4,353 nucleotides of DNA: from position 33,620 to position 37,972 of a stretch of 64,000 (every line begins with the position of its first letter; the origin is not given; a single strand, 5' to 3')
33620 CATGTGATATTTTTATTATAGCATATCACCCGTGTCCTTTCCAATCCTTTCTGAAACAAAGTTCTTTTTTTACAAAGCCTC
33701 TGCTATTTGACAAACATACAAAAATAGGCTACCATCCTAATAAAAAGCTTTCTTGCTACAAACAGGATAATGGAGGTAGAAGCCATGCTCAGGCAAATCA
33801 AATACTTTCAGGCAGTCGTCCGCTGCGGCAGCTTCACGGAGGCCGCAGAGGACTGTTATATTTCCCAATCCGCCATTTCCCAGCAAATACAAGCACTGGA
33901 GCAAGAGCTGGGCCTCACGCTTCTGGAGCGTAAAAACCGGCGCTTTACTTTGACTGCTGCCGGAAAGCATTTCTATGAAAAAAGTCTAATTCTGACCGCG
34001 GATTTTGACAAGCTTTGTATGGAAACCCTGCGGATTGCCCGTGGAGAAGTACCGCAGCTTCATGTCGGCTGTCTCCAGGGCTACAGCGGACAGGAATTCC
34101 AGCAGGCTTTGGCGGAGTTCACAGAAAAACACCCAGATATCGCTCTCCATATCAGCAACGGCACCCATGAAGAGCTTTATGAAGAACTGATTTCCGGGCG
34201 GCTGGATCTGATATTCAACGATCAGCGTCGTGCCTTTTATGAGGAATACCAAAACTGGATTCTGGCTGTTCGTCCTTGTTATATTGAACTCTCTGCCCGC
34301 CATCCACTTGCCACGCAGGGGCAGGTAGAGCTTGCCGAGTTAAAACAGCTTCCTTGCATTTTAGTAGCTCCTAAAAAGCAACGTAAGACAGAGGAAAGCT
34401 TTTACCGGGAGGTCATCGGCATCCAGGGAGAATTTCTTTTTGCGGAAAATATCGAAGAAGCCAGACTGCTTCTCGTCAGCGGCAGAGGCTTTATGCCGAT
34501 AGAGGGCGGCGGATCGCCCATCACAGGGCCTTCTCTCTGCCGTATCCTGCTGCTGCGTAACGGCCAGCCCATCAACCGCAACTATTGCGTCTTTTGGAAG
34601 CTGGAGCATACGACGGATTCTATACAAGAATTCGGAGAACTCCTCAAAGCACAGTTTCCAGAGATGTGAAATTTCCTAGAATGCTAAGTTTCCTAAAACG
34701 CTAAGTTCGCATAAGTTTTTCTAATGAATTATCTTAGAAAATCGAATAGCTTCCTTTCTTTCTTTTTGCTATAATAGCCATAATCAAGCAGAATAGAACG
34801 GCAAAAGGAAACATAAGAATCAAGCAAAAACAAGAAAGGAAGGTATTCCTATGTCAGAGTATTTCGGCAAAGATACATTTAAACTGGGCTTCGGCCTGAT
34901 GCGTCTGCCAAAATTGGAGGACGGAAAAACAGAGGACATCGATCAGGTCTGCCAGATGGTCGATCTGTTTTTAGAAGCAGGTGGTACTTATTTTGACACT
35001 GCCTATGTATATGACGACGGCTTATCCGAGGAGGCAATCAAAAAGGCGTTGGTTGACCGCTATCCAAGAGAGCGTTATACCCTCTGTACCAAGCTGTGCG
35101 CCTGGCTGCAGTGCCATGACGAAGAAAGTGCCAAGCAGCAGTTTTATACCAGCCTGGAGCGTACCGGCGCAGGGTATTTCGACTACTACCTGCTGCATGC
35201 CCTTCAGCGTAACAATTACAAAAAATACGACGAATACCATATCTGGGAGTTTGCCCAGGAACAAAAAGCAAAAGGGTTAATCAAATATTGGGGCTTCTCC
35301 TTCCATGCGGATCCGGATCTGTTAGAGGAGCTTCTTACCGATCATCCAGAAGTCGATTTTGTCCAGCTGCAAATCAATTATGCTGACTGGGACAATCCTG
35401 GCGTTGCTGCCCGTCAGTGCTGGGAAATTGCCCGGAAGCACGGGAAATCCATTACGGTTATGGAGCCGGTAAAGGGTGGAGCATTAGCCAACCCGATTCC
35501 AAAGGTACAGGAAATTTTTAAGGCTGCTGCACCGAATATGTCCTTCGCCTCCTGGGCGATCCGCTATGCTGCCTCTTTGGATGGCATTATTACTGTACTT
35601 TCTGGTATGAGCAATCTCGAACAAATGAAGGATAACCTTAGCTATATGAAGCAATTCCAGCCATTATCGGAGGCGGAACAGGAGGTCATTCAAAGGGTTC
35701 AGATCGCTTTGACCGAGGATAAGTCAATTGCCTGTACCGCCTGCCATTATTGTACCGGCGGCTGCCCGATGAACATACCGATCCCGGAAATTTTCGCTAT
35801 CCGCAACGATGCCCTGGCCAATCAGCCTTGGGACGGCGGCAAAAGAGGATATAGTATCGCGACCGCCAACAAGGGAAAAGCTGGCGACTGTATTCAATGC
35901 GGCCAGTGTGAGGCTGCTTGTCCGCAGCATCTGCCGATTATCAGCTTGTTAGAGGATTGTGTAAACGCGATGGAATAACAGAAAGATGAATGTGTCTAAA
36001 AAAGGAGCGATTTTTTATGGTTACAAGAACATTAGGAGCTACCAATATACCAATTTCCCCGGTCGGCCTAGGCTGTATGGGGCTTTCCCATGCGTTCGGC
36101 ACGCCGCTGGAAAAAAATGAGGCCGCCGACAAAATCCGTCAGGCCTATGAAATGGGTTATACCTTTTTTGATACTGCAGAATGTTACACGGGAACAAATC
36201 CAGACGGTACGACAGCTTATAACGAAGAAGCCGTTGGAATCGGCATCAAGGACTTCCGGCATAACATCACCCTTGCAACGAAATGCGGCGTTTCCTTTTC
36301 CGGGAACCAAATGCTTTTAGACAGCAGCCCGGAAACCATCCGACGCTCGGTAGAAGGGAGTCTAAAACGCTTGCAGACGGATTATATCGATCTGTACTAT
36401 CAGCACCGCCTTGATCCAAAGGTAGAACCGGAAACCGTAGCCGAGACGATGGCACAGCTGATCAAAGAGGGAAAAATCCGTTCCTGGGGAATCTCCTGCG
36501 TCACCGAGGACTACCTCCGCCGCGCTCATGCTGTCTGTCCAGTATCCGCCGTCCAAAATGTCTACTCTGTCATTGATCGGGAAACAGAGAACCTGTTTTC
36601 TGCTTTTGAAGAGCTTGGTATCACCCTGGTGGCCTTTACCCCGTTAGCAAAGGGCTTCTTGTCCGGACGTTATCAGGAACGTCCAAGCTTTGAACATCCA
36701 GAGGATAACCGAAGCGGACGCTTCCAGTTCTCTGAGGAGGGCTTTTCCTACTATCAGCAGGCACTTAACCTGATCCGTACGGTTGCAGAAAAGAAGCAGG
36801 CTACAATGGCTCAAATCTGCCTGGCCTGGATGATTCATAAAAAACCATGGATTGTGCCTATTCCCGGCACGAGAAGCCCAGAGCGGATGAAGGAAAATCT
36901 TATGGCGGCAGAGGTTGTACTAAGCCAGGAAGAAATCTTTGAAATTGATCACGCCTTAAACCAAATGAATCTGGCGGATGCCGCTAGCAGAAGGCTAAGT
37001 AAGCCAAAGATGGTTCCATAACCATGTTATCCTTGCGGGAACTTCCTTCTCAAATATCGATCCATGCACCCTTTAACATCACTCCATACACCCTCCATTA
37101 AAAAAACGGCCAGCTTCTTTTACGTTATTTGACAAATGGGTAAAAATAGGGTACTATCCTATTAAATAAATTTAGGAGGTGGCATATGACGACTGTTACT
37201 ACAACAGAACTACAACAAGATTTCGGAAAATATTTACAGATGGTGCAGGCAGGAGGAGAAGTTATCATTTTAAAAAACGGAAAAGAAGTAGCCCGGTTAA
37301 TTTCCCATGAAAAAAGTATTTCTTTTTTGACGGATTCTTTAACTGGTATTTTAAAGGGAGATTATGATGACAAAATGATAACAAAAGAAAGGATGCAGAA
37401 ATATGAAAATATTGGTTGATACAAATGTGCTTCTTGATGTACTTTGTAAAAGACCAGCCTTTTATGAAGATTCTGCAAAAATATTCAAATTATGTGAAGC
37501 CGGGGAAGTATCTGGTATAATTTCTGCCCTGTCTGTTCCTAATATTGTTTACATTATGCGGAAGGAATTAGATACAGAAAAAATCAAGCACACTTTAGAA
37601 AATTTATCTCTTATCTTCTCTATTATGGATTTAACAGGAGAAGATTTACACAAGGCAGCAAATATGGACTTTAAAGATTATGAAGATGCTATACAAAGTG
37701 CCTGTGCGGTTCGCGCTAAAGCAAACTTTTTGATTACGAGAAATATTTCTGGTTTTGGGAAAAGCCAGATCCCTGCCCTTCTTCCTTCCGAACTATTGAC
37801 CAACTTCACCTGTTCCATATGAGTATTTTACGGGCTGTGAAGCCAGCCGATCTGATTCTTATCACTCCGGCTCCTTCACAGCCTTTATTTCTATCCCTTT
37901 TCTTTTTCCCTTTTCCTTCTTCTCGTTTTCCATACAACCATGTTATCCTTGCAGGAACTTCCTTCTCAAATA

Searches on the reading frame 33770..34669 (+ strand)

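Call 17: search_protein_families(library=pfam, proteins=[window:33770-34669:+], max_evalue=0.001)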
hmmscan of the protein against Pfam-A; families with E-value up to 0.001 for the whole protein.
window:33770-34669:+ (299 aa): 2 families
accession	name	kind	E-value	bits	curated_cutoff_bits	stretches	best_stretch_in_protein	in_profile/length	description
PF00126.33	HTH_1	-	2.9e-25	88.4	26.6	1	7-66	1-60/60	Bacterial regulatory helix-turn-helix protein, lysR family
PF03466.25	LysR_substrate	-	6e-16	58.9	28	1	92-242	3-153/209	LysR substrate binding domain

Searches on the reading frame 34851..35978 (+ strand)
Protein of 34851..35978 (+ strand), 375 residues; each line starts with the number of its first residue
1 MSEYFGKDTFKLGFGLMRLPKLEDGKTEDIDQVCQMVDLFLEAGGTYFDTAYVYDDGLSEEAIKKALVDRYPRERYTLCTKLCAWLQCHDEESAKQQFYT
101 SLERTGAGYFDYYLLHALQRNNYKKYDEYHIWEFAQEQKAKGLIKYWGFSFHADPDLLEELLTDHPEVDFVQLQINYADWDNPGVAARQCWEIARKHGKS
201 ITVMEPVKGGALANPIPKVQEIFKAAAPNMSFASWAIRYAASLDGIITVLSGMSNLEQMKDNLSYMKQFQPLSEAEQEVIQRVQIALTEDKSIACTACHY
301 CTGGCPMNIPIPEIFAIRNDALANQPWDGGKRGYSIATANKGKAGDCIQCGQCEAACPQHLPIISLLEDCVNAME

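Call 17: search_protein_families(library=pfam, proteins=[window:34851-35978:+], max_evalue=0.001)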
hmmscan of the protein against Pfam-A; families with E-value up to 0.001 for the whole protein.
window:34851-35978:+ (375 aa): 7 families
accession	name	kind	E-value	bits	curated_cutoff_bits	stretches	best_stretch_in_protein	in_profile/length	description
PF00248.27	Aldo_ket_red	-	1.6e-44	152.5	24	1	11-283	1-289/291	Aldo/keto reductase family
PF13187.11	Fer4_9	-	1.5e-08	35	27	1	294-360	1-50/52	4Fe-4S dicluster domain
PF13534.11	Fer4_17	-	1.2e-07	32.6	22.2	1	294-361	1-60/61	4Fe-4S dicluster domain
PF13237.11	Fer4_10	-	8.9e-07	29.2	25.5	1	293-358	7-53/53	4Fe-4S dicluster domain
PF13746.11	Fer4_18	-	8.7e-06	26.4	27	0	340-373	54-88/114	4Fe-4S dicluster domain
PF13183.11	Fer4_8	-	0.0002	22.3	27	1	294-360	4-67/68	4Fe-4S dicluster domain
PF13484.11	Fer4_16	-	0.00085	20.5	30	1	295-359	2-65/66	4Fe-4S double cluster binding domain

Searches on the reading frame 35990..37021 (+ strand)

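Call 17: search_protein_families(library=pfam, proteins=[window:35990-37021:+], max_evalue=0.001)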
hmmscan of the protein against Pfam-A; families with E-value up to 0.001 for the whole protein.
window:35990-37021:+ (343 aa): 1 family
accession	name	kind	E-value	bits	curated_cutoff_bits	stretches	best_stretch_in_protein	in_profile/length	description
PF00248.27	Aldo_ket_red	-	1.5e-70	238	24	1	25-322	2-289/291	Aldo/keto reductase family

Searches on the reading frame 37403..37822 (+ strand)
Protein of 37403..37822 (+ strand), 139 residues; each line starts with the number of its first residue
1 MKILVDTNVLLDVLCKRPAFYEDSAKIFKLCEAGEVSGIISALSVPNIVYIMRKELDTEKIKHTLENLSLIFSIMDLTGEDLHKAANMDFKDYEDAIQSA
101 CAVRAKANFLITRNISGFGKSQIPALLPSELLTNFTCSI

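Call 9: search_protein_families(library=pfam, proteins=[window:37403-37822:+], max_evalue=0.01)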
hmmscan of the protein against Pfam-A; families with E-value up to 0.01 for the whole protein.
window:37403-37822:+ (139 aa): 2 families
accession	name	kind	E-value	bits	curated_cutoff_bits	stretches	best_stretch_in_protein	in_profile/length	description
PF13470.12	PIN_3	-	4.2e-23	82.8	27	1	2-115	1-114/115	PIN domain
PF01850.27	PIN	-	2.9e-05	25.1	23.6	1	3-114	1-111/120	PIN domain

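Call 24: search_protein_families(library=padloc, proteins=[window:37403-37822:+], max_evalue=0.001)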
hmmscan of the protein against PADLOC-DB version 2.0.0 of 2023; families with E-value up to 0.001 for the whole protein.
window:37403-37822:+ (139 aa): 0 families
